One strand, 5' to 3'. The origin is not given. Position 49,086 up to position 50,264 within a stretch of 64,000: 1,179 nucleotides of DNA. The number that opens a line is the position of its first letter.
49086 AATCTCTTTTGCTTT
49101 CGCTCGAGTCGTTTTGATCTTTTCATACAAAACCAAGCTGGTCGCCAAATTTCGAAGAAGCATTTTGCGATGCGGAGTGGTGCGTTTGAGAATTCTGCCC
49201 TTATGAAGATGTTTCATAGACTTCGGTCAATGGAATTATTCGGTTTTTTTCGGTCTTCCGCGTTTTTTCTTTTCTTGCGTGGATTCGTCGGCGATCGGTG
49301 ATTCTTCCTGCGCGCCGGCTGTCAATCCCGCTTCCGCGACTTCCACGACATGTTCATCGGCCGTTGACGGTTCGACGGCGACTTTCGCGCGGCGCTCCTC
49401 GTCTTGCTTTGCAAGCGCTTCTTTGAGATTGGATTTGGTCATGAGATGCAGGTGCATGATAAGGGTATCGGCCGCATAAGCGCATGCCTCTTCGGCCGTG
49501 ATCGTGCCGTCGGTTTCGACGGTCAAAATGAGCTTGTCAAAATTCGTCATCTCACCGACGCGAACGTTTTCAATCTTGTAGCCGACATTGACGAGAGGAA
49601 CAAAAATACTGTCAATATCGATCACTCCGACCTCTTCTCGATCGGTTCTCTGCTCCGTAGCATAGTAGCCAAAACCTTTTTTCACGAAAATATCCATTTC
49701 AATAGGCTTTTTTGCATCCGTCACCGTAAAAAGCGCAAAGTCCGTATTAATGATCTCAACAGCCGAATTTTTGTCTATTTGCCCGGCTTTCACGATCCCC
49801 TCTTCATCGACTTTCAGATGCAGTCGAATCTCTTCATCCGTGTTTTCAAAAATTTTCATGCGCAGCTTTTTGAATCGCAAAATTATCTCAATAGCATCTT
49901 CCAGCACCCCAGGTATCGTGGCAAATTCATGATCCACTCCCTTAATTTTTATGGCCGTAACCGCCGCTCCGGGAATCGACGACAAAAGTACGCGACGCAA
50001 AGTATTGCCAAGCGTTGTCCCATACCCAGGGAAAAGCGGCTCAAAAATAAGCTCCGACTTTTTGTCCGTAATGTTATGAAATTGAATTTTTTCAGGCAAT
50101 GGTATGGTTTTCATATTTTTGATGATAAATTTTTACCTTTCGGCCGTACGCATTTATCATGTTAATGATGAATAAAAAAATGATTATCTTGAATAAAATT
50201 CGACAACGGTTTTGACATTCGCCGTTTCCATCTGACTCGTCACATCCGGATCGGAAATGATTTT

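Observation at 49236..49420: RpoA lacks a recognisable alpha-CTD and ends in an AT-hook-like tail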

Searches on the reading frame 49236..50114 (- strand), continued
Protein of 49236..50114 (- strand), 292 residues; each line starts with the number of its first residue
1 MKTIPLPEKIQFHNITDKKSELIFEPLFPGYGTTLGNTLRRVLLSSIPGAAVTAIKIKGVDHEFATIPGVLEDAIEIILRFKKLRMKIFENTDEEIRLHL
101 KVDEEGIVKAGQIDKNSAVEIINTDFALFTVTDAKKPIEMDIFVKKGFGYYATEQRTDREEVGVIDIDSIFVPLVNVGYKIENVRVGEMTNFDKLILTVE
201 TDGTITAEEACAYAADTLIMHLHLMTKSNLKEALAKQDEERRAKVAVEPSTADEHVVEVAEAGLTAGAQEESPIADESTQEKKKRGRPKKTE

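Call 36: predict_structure(alignment_id=A1)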
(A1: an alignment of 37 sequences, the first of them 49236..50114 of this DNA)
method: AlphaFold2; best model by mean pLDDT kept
length: 292 residues; sequences in the alignment: 37
mean_pLDDT: 85.1   pTM: 0.72
mean pLDDT of the five models: 85.1, 85.0, 84.2, 83.8, 83.5
residues with pLDDT >= 90: 188; 70-90: 56; 50-70: 17; < 50: 31
segments of 3 or more residues with pLDDT < 50: 253-279
pLDDT, mean of each block of 10 residues (from residue 1): 81 97 95 95 94 96 93 96 96 94 97 96 98 93 95 82 92 97 90 97 96 93 79 79 69 44 36 43 58 52
secondary structure, 60 per line:
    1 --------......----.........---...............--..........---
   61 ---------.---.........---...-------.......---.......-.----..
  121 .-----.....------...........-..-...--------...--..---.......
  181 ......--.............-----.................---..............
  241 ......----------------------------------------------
elements in order: E9-14 E19-27 H31-45 E48-57 H74-82 E86-88 E96-102 E106-109 E119-121 E127-131 E138-148 E164-166 E174-186 E189-201 H207-223 H227-246

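Call 44: search_protein_families(library=pfam, proteins=[P0009, P0003, P0037], max_evalue=10)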
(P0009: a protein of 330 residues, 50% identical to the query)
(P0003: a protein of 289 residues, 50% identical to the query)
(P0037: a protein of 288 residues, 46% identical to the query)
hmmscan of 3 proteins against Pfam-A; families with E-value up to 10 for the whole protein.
P0009 (330 aa): 6 families
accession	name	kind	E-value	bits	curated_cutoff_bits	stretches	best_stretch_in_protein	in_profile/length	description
PF01000.31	RNA_pol_A_bac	-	5.5e-36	123.8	33.9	1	56-171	1-119/119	RNA polymerase Rpb3/RpoA insert domain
PF01193.29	RNA_pol_L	-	1.4e-23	82.9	24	1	27-221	2-74/74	RNA polymerase Rpb3/Rpb11 dimerisation domain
PF02178.24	AT_hook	-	0.00031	20.7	17.4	2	262-272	1-11/13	AT hook motif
PF13656.11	RNA_pol_L_2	-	0.00089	19.4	27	1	192-223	40-71/75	RNA polymerase Rpb3/Rpb11 dimerisation domain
PF03241.18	HpaB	-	0.14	11.8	25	1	43-86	24-63/202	4-hydroxyphenylacetate 3-hydroxylase C terminal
PF08293.16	MRP-S33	-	1.2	9.8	25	1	79-115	3-38/87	Mitochondrial ribosomal subunit S27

P0003 (289 aa): 4 families
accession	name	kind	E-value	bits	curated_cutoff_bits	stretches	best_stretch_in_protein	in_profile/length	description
PF01000.31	RNA_pol_A_bac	-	2e-30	105.9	33.9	1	55-171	1-119/119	RNA polymerase Rpb3/RpoA insert domain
PF01193.29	RNA_pol_L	-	7.4e-23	80.5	24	1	25-221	1-74/74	RNA polymerase Rpb3/Rpb11 dimerisation domain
PF13656.11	RNA_pol_L_2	-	0.0045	17.1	27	2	28-45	6-23/75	RNA polymerase Rpb3/Rpb11 dimerisation domain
PF24837.1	AMIN-like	-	0.0095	16.5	27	1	180-204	3-27/129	AMIN-like domain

P0037 (288 aa): 4 families
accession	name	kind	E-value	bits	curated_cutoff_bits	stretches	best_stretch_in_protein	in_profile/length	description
PF01000.31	RNA_pol_A_bac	-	5e-32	111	33.9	1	55-171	1-119/119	RNA polymerase Rpb3/RpoA insert domain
PF01193.29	RNA_pol_L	-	5e-22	77.8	24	1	25-221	1-74/74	RNA polymerase Rpb3/Rpb11 dimerisation domain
PF13656.11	RNA_pol_L_2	-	0.013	15.6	27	1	192-224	40-72/75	RNA polymerase Rpb3/Rpb11 dimerisation domain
PF18065.6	PatG_C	-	0.11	12.9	25.9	1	54-109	55-110/115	PatG C-terminal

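Call 45: find_encoding_contigs(protein=P0002, flank=10000, max_places=1)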
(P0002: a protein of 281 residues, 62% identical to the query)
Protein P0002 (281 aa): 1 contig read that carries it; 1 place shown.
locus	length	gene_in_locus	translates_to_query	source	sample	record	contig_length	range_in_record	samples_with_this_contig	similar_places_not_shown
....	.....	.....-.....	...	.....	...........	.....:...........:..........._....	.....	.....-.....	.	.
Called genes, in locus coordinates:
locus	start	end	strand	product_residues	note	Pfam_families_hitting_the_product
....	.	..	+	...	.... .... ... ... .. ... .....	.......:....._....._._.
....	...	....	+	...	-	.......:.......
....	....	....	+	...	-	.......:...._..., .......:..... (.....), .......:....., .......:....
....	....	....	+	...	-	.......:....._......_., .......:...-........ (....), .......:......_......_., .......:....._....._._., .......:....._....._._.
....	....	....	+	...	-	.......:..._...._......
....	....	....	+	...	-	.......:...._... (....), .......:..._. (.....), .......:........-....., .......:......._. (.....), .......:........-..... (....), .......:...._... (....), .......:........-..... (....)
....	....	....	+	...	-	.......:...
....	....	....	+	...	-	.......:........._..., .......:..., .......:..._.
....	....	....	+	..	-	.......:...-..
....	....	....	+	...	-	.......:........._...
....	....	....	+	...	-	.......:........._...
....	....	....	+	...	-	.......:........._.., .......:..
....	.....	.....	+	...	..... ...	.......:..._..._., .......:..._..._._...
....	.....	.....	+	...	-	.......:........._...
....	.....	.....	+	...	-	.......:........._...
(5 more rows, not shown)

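Call 46: find_encoding_contigs(protein=P0005, flank=10000, max_places=1)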
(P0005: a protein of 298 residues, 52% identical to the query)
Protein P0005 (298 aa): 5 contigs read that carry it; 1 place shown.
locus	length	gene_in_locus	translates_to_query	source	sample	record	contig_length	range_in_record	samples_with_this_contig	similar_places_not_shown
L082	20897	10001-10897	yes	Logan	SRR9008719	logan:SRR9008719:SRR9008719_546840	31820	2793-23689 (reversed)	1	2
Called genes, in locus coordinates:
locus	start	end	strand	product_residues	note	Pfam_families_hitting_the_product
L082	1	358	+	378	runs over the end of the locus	PF04545:Sigma70_r4, PF05066:HARE-HTH (faint)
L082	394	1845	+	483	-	PF26449:DUF8128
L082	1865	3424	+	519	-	PF01935:DUF87 (weak), PF10412:TrwB_AAD_bind, PF12696:TraG-D_C (weak)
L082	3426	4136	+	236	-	PF18306:LDcluster4, PF03641:Lysine_decarbox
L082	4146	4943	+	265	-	PF09992:NAGPA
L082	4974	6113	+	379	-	PF02540:NAD_synthase (faint), PF03054:tRNA_Me_trans, PF20259:tRNA_Me_trans_M, PF20258:tRNA_Me_trans_C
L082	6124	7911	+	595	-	PF01411:tRNA-synt_2c, PF07973:tRNA_SAD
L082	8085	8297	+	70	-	PF01176:eIF-1a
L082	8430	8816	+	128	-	PF00416:Ribosomal_S13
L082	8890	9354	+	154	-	PF00411:Ribosomal_S11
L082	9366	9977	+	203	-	PF00163:Ribosomal_S4, PF01479:S4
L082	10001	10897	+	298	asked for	PF01193:RNA_pol_L, PF01000:RNA_pol_A_bac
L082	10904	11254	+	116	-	PF01196:Ribosomal_L17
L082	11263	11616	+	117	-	PF00572:Ribosomal_L13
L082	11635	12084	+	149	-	PF00380:Ribosomal_S9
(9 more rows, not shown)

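Call 47: find_encoding_contigs(protein=P0037, flank=3000, max_places=1)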
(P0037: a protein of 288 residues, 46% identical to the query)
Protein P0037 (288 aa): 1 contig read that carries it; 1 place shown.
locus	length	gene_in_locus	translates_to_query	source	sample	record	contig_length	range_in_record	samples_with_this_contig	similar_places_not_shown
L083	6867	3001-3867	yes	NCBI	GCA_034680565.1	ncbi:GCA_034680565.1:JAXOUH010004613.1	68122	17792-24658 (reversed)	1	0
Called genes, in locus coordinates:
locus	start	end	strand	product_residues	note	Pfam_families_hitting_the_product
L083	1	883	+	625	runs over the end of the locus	PF01411:tRNA-synt_2c, PF07973:tRNA_SAD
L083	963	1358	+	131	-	PF01176:eIF-1a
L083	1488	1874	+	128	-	PF00416:Ribosomal_S13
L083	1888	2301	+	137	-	PF00411:Ribosomal_S11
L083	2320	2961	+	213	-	PF00163:Ribosomal_S4, PF01479:S4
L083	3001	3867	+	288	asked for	PF01193:RNA_pol_L, PF01000:RNA_pol_A_bac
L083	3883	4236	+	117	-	PF01196:Ribosomal_L17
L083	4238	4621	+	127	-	PF00572:Ribosomal_L13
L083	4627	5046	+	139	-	PF00380:Ribosomal_S9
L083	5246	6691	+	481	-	PF01943:Polysacc_synt, PF13440:Polysacc_synt_3, PF03023:MurJ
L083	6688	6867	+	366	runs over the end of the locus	PF13439:Glyco_transf_4, PF13579:Glyco_trans_4_4, PF20706:GT4-conflict (weak), PF00534:Glycos_transf_1, PF13692:Glyco_trans_1_4, PF13524:Glyco_trans_1_2 (weak)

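Call 48: find_encoding_contigs(protein=P0067, flank=3000, max_places=1)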
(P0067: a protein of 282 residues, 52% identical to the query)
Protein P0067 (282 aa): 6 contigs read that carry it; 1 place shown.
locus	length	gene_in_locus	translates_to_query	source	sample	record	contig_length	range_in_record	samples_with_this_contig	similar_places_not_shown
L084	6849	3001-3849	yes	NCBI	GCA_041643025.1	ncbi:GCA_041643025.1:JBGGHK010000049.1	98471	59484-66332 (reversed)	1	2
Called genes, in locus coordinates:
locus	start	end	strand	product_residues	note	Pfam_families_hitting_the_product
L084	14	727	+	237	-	-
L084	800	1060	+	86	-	PF01176:eIF-1a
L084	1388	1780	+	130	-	PF00416:Ribosomal_S13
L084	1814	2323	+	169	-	PF00411:Ribosomal_S11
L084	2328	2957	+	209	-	PF00163:Ribosomal_S4, PF01479:S4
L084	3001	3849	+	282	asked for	PF01193:RNA_pol_L, PF01000:RNA_pol_A_bac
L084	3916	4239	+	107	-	PF01196:Ribosomal_L17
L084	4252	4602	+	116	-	PF00572:Ribosomal_L13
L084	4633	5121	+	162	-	PF00380:Ribosomal_S9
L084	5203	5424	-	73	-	-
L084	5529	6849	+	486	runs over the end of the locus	PF01943:Polysacc_synt, PF03023:MurJ, PF13440:Polysacc_synt_3, PF01554:MatE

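Call 49: find_encoding_contigs(protein=P0034, flank=3000, max_places=1)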
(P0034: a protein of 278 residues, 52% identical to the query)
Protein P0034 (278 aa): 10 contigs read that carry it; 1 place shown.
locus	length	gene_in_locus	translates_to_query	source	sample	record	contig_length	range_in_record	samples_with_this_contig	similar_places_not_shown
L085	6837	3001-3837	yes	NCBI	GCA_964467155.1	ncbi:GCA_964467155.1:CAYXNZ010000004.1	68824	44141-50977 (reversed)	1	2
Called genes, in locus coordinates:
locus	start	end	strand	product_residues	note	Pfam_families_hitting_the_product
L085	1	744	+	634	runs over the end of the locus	PF01411:tRNA-synt_2c, PF07973:tRNA_SAD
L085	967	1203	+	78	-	PF01176:eIF-1a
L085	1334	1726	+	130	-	PF00416:Ribosomal_S13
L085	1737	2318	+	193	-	PF00411:Ribosomal_S11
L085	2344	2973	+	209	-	PF00163:Ribosomal_S4, PF01479:S4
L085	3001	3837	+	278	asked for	PF01193:RNA_pol_L, PF01000:RNA_pol_A_bac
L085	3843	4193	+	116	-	PF01196:Ribosomal_L17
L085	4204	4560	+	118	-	PF00572:Ribosomal_L13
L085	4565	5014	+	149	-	PF00380:Ribosomal_S9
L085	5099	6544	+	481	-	PF01943:Polysacc_synt, PF13440:Polysacc_synt_3, PF01554:MatE (weak)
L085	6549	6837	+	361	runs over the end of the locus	PF13439:Glyco_transf_4 (weak), PF00534:Glycos_transf_1, PF13692:Glyco_trans_1_4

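Call 50: find_encoding_contigs(protein=P0052, flank=3000, max_places=1)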
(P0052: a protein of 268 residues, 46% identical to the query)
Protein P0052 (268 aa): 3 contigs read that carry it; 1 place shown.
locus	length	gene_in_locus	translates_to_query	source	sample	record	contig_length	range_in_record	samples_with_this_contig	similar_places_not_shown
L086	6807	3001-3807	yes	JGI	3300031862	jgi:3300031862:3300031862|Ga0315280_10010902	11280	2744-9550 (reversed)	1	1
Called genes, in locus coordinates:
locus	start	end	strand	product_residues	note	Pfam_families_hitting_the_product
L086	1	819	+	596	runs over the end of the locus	PF01411:tRNA-synt_2c, PF07973:tRNA_SAD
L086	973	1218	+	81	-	PF01176:eIF-1a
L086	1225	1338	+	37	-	PF00444:Ribosomal_L36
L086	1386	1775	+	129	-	PF00416:Ribosomal_S13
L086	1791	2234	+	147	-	PF00411:Ribosomal_S11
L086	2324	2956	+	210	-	PF00163:Ribosomal_S4, PF01479:S4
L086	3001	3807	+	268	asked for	PF01193:RNA_pol_L, PF01000:RNA_pol_A_bac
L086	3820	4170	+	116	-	PF01196:Ribosomal_L17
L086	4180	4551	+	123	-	PF00572:Ribosomal_L13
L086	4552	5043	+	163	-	PF00380:Ribosomal_S9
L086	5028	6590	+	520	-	PF01943:Polysacc_synt, PF13440:Polysacc_synt_3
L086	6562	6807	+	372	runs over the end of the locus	PF13439:Glyco_transf_4, PF13477:Glyco_trans_4_2 (faint), PF13579:Glyco_trans_4_4 (weak), PF00534:Glycos_transf_1, PF13692:Glyco_trans_1_4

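Call 53: search_solved_structures(query=window:49236-50114:-, max_evalue=1e-10)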
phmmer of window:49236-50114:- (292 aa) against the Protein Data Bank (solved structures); distinct sequences matched with E-value up to 1e-10: 60.
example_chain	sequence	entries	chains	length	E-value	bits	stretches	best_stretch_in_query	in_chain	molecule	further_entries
6wvj_A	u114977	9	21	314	3.5e-52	180.7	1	12-246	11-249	DNA-directed RNA polymerase subunit alpha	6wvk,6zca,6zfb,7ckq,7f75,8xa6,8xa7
8i23_A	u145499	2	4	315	4.2e-50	173.9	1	19-253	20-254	DNA-directed RNA polymerase subunit alpha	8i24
7l7b_A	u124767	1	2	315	1.1e-49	172.6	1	20-246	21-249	DNA-directed RNA polymerase subunit alpha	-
10mi_A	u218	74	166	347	3.3e-49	171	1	15-230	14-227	DNA-directed RNA polymerase subunit alpha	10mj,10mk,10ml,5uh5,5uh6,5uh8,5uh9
6fbv_A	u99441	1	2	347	3.4e-49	170.9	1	15-230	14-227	DNA-directed RNA polymerase subunit alpha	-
6dv9_A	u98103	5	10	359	3.7e-49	170.8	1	15-230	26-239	DNA-directed RNA polymerase subunit alpha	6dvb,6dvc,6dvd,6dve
5zx2_A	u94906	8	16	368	3.9e-49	170.7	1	15-230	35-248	DNA-directed RNA polymerase subunit alpha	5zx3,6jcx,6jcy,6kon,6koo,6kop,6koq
5tw1_A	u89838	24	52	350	5.9e-49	170.1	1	13-226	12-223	DNA-directed RNA polymerase subunit alpha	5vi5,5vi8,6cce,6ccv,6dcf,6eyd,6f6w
8dkc_A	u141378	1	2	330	9.5e-49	169.5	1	6-229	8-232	DNA-directed RNA polymerase subunit alpha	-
8x6f_A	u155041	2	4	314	4.4e-48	167.3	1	18-278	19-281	DNA-directed RNA polymerase subunit alpha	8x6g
7vpd_A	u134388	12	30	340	1.5e-47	165.6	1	16-230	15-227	DNA-directed RNA polymerase subunit alpha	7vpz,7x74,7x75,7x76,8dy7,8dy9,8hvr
7ye1_A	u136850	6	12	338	2.2e-47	165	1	7-251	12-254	DNA-directed RNA polymerase subunit alpha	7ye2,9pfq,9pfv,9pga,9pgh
9n9p_A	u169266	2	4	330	1.6e-45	158.9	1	6-229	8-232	DNA-directed RNA polymerase subunit alpha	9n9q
4oir_A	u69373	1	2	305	9e-45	156.4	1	20-265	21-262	DNA-directed RNA polymerase subunit alpha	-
4mq9_A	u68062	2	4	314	9.5e-45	156.4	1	20-265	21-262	DNA-directed RNA polymerase subunit alpha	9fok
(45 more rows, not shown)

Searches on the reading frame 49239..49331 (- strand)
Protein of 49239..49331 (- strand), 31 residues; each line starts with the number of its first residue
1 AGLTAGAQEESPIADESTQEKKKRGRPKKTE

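Call 44: search_protein_families(library=pfam, proteins=[window:49239-49331:-], max_evalue=10)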
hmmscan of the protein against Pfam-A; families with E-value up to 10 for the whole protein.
seq(31 aa): 1 family
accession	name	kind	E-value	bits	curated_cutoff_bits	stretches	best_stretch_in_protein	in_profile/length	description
PF02178.24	AT_hook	-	0.0073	16.5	17.4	1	21-30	1-10/13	AT hook motif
